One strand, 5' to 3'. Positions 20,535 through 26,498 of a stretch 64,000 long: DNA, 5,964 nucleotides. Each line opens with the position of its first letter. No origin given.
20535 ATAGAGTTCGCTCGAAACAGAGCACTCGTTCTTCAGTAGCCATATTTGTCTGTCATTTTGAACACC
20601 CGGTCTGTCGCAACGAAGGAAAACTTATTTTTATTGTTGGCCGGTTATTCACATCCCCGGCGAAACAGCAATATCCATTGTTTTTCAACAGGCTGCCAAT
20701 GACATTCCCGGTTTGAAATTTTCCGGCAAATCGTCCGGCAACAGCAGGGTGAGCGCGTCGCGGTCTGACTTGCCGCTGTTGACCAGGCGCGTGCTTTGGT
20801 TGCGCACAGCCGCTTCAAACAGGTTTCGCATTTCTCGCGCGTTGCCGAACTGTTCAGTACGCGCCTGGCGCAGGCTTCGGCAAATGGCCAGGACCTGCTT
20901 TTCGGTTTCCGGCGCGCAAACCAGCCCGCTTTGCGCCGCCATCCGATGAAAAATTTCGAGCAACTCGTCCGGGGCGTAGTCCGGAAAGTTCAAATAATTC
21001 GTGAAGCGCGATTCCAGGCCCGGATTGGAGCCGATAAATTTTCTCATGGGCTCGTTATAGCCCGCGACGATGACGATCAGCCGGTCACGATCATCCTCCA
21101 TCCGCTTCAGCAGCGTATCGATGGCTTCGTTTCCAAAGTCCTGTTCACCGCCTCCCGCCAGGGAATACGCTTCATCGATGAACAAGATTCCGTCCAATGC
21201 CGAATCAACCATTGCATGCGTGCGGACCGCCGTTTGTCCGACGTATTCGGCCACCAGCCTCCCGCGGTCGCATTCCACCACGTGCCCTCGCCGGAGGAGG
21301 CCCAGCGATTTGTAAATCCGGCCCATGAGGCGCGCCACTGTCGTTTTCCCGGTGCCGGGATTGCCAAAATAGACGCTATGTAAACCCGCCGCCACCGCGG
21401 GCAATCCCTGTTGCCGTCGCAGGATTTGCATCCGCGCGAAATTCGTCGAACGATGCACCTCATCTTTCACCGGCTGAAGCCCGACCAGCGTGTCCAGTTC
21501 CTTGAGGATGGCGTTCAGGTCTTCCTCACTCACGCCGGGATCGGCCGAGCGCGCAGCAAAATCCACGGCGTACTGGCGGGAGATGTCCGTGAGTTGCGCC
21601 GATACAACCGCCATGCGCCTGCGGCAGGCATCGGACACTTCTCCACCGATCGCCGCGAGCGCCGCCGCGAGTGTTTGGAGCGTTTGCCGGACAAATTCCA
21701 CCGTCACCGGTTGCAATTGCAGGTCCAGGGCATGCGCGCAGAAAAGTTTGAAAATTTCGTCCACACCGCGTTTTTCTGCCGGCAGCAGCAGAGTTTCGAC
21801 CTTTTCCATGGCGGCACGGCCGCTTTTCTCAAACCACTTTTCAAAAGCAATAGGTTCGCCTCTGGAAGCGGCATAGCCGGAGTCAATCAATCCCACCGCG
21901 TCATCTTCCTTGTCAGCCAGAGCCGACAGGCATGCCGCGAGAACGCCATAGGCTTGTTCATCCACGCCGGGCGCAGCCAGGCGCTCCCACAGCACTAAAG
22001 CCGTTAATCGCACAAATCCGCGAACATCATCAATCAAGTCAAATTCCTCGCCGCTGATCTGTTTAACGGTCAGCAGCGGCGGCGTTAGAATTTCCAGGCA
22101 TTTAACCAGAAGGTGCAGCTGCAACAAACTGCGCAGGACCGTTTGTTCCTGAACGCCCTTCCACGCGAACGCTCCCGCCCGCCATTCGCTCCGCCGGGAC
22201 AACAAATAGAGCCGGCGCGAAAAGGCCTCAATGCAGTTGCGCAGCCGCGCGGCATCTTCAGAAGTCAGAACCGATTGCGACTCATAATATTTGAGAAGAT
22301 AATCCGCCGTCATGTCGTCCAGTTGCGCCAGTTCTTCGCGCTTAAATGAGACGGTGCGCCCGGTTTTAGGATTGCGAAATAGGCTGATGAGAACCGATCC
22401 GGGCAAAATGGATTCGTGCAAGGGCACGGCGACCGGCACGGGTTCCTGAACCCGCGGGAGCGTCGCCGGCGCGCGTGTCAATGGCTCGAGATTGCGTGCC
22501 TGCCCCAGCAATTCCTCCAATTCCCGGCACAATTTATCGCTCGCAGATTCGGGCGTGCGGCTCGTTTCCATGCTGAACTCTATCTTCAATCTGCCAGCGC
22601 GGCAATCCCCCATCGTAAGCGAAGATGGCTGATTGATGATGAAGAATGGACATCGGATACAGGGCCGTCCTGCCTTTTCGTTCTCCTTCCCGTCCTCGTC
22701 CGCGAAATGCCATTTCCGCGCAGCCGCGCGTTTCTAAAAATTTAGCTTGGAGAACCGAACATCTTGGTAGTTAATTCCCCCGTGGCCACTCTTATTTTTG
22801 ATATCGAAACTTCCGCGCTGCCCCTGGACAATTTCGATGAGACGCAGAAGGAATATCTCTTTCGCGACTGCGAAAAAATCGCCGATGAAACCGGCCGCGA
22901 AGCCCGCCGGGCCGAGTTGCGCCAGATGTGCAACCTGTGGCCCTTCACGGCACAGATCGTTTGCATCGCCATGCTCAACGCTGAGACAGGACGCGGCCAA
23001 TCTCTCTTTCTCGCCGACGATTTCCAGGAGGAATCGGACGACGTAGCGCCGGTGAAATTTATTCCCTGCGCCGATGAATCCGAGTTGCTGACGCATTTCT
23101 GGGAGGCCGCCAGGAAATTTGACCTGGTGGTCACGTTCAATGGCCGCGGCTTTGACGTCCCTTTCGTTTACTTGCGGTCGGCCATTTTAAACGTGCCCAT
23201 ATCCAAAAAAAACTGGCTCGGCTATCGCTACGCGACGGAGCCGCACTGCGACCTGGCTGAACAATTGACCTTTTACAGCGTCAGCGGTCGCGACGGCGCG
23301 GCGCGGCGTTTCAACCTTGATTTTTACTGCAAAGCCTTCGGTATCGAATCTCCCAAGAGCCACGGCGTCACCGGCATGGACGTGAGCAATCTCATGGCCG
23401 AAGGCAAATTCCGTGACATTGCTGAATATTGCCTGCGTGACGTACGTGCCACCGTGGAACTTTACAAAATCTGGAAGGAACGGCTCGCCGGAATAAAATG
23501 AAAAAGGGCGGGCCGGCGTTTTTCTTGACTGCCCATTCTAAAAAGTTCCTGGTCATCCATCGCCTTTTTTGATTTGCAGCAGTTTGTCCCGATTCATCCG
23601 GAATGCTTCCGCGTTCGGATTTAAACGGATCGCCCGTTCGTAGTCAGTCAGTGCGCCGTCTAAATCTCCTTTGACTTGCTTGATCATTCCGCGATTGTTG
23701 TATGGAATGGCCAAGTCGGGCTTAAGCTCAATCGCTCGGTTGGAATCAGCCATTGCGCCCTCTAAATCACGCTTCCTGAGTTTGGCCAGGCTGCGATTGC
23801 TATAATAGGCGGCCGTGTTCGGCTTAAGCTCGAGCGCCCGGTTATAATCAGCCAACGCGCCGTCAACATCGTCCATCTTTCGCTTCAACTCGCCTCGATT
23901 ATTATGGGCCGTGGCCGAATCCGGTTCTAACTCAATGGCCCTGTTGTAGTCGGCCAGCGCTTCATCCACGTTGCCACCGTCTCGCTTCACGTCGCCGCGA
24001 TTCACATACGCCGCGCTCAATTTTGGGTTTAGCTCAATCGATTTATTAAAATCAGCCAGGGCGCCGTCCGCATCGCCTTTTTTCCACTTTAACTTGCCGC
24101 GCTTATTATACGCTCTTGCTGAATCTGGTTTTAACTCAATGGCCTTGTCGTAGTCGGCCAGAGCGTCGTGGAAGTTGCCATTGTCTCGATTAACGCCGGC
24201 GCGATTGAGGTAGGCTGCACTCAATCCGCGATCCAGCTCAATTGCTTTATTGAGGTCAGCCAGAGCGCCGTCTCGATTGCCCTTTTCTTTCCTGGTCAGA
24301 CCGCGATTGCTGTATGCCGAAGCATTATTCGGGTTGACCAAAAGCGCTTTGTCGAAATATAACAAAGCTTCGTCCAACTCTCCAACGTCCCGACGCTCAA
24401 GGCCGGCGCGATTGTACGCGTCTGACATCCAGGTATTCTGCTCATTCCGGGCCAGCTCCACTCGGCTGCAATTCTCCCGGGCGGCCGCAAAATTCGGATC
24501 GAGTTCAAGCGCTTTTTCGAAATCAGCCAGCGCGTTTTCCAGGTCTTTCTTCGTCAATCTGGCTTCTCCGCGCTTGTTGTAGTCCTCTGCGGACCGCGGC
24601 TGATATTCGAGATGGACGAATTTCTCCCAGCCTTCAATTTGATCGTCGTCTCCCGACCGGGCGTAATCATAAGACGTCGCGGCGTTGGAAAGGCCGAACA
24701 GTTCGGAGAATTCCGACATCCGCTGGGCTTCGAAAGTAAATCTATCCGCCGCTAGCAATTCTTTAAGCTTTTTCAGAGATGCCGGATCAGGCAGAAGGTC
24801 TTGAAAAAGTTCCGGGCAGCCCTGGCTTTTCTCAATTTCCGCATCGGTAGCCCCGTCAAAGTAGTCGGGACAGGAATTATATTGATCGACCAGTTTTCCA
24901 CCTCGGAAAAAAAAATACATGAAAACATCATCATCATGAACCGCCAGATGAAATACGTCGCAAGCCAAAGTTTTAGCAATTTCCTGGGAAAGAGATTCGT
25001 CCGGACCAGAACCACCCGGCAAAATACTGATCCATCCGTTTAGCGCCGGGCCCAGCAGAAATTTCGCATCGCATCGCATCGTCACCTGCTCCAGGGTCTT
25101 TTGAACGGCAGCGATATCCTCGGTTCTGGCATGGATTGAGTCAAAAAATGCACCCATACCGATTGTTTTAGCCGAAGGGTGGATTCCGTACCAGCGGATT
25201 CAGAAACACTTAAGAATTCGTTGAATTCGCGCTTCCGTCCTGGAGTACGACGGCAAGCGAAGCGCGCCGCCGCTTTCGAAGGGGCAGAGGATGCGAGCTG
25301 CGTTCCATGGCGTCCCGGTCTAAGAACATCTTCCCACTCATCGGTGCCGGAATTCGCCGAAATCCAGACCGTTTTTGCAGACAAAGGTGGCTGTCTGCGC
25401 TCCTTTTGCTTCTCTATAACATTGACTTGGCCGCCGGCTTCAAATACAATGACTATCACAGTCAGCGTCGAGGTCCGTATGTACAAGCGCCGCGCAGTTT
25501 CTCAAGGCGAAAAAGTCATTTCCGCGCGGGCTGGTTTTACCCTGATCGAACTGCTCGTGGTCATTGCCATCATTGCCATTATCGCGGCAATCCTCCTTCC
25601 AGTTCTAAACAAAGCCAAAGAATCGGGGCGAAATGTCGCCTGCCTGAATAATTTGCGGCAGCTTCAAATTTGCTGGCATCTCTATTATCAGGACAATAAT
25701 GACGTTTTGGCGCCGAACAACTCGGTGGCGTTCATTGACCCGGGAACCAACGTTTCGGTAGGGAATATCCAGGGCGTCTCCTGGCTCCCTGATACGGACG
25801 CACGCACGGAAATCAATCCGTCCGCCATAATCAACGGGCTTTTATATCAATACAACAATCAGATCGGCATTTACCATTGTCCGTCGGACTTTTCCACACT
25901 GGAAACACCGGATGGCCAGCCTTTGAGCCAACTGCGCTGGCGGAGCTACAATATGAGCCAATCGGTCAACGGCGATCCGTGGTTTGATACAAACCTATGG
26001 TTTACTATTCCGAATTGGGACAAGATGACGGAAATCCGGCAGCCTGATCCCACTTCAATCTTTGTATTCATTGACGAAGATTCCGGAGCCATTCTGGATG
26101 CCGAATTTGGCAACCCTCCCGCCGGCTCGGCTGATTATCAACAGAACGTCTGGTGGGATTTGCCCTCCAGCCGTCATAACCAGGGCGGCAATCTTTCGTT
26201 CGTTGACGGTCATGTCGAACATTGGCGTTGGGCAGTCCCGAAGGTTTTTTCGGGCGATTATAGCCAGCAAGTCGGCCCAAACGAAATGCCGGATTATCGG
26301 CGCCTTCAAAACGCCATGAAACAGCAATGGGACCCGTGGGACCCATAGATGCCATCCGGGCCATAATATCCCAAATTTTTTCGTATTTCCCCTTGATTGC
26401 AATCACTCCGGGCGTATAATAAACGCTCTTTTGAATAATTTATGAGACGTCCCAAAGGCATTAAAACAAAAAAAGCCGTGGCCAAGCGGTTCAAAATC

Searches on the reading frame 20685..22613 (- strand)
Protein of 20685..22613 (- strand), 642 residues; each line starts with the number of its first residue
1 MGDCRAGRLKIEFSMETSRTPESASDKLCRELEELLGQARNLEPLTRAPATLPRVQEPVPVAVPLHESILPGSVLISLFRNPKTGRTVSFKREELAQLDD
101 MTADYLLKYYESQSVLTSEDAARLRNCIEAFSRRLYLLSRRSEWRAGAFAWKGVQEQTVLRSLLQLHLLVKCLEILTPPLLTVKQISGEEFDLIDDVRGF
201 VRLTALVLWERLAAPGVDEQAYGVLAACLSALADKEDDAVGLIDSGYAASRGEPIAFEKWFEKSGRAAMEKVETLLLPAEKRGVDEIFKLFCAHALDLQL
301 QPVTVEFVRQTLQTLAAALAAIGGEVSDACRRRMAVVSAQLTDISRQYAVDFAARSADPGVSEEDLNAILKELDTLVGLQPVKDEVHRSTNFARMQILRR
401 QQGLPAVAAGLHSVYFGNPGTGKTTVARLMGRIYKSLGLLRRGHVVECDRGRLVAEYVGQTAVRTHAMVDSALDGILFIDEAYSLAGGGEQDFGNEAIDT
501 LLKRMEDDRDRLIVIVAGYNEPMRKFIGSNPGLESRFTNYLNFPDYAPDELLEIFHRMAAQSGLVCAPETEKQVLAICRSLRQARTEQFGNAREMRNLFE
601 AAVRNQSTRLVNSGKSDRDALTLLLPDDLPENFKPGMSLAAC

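Call 10: search_protein_families(library=pfam, proteins=[window:20685-22613:-], max_evalue=0.001)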
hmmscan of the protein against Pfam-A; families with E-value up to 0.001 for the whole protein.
window:20685-22613:- (642 aa): 2 families
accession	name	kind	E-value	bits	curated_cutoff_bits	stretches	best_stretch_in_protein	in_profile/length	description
PF17866.7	AAA_lid_6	-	9.5e-17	61.3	24.3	1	568-629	1-60/60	AAA lid domain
PF00004.35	AAA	-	1.6e-15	58.2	21.2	1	416-543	4-129/131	ATPase family associated with various cellular activities (AAA)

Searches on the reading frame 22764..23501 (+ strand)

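Call 10: search_protein_families(library=pfam, proteins=[window:22764-23501:+], max_evalue=0.001)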
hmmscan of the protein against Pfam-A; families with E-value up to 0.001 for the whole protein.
window:22764-23501:+ (245 aa): 3 families
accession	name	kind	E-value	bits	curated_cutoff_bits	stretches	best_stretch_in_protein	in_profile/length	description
PF10108.15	DNA_pol_B_exo2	-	8.4e-17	62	24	1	93-234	36-170/213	Predicted 3'-5' exonuclease related to the exonuclease domain of PolB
PF13482.12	RNase_H_2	-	1.4e-08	35.3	22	1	104-237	43-164/165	RNase_H superfamily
PF03104.25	DNA_pol_B_exo1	-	9.3e-08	32.2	23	1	87-147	116-187/242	DNA polymerase family B, exonuclease domain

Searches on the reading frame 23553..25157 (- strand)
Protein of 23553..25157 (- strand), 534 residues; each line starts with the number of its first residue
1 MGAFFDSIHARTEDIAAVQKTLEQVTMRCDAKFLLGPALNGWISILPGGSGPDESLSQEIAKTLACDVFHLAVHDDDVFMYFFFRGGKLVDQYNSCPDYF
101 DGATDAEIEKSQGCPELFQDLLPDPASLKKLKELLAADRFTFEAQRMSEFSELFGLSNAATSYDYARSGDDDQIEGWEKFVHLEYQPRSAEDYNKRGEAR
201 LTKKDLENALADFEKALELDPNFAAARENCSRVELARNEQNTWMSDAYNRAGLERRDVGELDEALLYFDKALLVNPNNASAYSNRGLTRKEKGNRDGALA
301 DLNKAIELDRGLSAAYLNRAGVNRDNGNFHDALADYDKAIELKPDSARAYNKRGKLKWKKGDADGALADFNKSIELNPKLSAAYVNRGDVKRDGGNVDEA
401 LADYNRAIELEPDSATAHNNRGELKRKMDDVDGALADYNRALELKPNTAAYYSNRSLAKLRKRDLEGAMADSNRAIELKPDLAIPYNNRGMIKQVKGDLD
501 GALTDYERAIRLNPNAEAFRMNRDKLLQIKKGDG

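Call 10: search_protein_families(library=pfam, proteins=[window:23553-25157:-], max_evalue=0.001)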
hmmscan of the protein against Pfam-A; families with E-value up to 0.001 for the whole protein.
window:23553-25157:- (534 aa): 18 families
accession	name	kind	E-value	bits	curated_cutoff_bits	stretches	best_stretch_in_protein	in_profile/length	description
PF00515.34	TPR_1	-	9.2e-61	199.8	27.8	8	415-447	1-33/34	Tetratricopeptide repeat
PF13414.12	TPR_11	-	1.6e-56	188.1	26.8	6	388-424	1-37/42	TPR repeat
PF07719.23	TPR_2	-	5.3e-51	167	27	7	190-222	1-33/34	Tetratricopeptide repeat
PF13181.12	TPR_8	-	9.1e-48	156.8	25.7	3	347-379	1-33/34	Tetratricopeptide repeat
PF13371.12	TPR_9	-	1.9e-33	114.8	35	4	460-520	6-66/73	Tetratricopeptide repeat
PF13431.12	TPR_17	-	6e-30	101.4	24.4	0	267-294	1-28/34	Tetratricopeptide repeat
PF13432.12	TPR_16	-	1.9e-29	102.2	32.7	2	324-379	8-63/65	Tetratricopeptide repeat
PF13424.12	TPR_12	-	9.4e-28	96.7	30.1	3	381-444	3-74/77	Tetratricopeptide repeat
PF13428.12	TPR_14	-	1.1e-18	66.3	23.5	0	314-356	2-44/44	Tetratricopeptide repeat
PF14559.12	TPR_19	-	1.2e-13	51.6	25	0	395-452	5-62/68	Tetratricopeptide repeat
PF13174.12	TPR_6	-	1e-11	45.1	26.3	0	383-414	2-33/33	Tetratricopeptide repeat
PF10516.15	SHNi-TPR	-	5.8e-09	35.8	21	0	326-343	14-31/38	SHNi-TPR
PF13429.12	TPR_15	-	7.7e-09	35.8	26.2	0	382-418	147-183/280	Tetratricopeptide repeat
PF01239.28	PPTA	-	1.7e-08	34.1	29.5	0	261-286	1-26/32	Protein prenyltransferase alpha subunit repeat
PF23914.1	TPR_CcmH_CycH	-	4.5e-08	33.5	42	0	182-238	42-98/158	Cytochrome c-type biogenesis protein H TPR domain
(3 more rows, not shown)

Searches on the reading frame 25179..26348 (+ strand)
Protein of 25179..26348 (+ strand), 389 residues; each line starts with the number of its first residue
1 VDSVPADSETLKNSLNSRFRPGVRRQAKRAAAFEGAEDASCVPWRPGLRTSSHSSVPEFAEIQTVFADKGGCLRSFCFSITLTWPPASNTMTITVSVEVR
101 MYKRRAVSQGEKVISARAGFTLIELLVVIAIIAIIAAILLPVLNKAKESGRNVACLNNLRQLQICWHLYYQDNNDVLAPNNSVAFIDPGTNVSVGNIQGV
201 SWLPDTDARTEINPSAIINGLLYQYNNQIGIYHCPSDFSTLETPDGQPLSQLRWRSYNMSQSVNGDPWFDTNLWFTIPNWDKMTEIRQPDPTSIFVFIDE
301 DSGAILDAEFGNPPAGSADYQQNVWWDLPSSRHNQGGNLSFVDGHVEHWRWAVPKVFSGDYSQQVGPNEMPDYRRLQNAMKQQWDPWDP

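Call 10: search_protein_families(library=pfam, proteins=[window:25179-26348:+], max_evalue=0.001)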
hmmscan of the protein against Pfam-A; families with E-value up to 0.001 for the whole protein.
window:25179-26348:+ (389 aa): 2 families
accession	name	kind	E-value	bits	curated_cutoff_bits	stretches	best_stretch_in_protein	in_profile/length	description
PF07963.17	N_methyl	-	2e-07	30.7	21.2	1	116-140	3-27/27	Prokaryotic N-terminal methylation motif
PF07596.16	SBP_bac_10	-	2.6e-05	24.9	23.3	0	145-183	2-38/268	Protein of unknown function (DUF1559)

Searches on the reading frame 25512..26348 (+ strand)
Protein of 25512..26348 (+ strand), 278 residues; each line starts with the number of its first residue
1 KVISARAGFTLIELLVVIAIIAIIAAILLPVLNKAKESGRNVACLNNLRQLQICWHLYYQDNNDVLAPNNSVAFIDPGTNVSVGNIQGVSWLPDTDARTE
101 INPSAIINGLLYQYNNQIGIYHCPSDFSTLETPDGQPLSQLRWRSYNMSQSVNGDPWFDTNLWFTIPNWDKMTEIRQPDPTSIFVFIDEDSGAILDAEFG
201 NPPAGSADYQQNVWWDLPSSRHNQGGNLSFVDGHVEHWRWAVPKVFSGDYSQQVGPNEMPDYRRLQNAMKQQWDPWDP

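Call 89: search_protein_families(library=ncbifam, proteins=[window:25512-26348:+], max_evalue=10)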
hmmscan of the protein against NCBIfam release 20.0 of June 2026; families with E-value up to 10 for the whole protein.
window:25512-26348:+ (278 aa): 21 families
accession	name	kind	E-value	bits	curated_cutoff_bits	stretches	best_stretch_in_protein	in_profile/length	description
TIGR02532.1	IV_pilin_GFxxxE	domain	7.5e-08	31.9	16.3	1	6-29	1-24/24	prepilin-type N-terminal cleavage/methylation domain-containing protein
TIGR01710.1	typeII_sec_gspG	equivalog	6.2e-07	29.5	88.85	1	8-64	2-58/134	type II secretion system major pseudopilin GspG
NF040999.1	pilin_ComGC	equivalog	1.2e-06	28.6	75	1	7-51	2-46/84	competence type IV pilus major pilin ComGC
NF041775.1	typeIV_PilA_Myxo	equivalog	1.8e-06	28.1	400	1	7-64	11-68/214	type IV pilin protein PilA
NF007862.0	PRK10574.1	equivalog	3.1e-06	27.4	138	1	6-32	4-30/145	prepilin peptidase-dependent pilin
TIGR01708.2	typeII_sec_gspH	equivalog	3.2e-06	27.3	80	1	7-38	2-33/169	type II secretion system minor pseudopilin GspH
NF041013.1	T4P_ComGE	equivalog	7.1e-06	26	49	1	8-35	5-32/83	competence type IV pilus minor pilin ComGE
TIGR04294.2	pre_pil_HX9DG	domain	4.3e-05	23.2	19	1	218-236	1-19/22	H-X9-DG-CTERM domain-containing protein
TIGR02596.1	TIGR02596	subfamily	0.00018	21.6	70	1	9-38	1-30/196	Verru_Chthon cassette protein D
TIGR01707.1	gspI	equivalog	0.00046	20.7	44.35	1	8-42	1-32/101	type II secretion system minor pseudopilin GspI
TIGR01711.1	gspJ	equivalog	0.0012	18.7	64.85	1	7-39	1-33/192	type II secretion system minor pseudopilin GspJ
NF040982.1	ComGD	equivalog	0.0027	18.1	70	1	7-36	2-31/139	competence type IV pilus minor pilin ComGD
TIGR02599.1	TIGR02599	subfamily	0.0033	16.7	256.5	1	8-37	1-30/361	Verru_Chthon cassette protein C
NF007800.0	PRK10506.1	equivalog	0.0035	17.2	158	1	3-27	5-29/163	prepilin peptidase-dependent protein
NF041002.1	pilin_ComGF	equivalog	0.0075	16.5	80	1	7-37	2-32/139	competence type IV pilus minor pilin ComGF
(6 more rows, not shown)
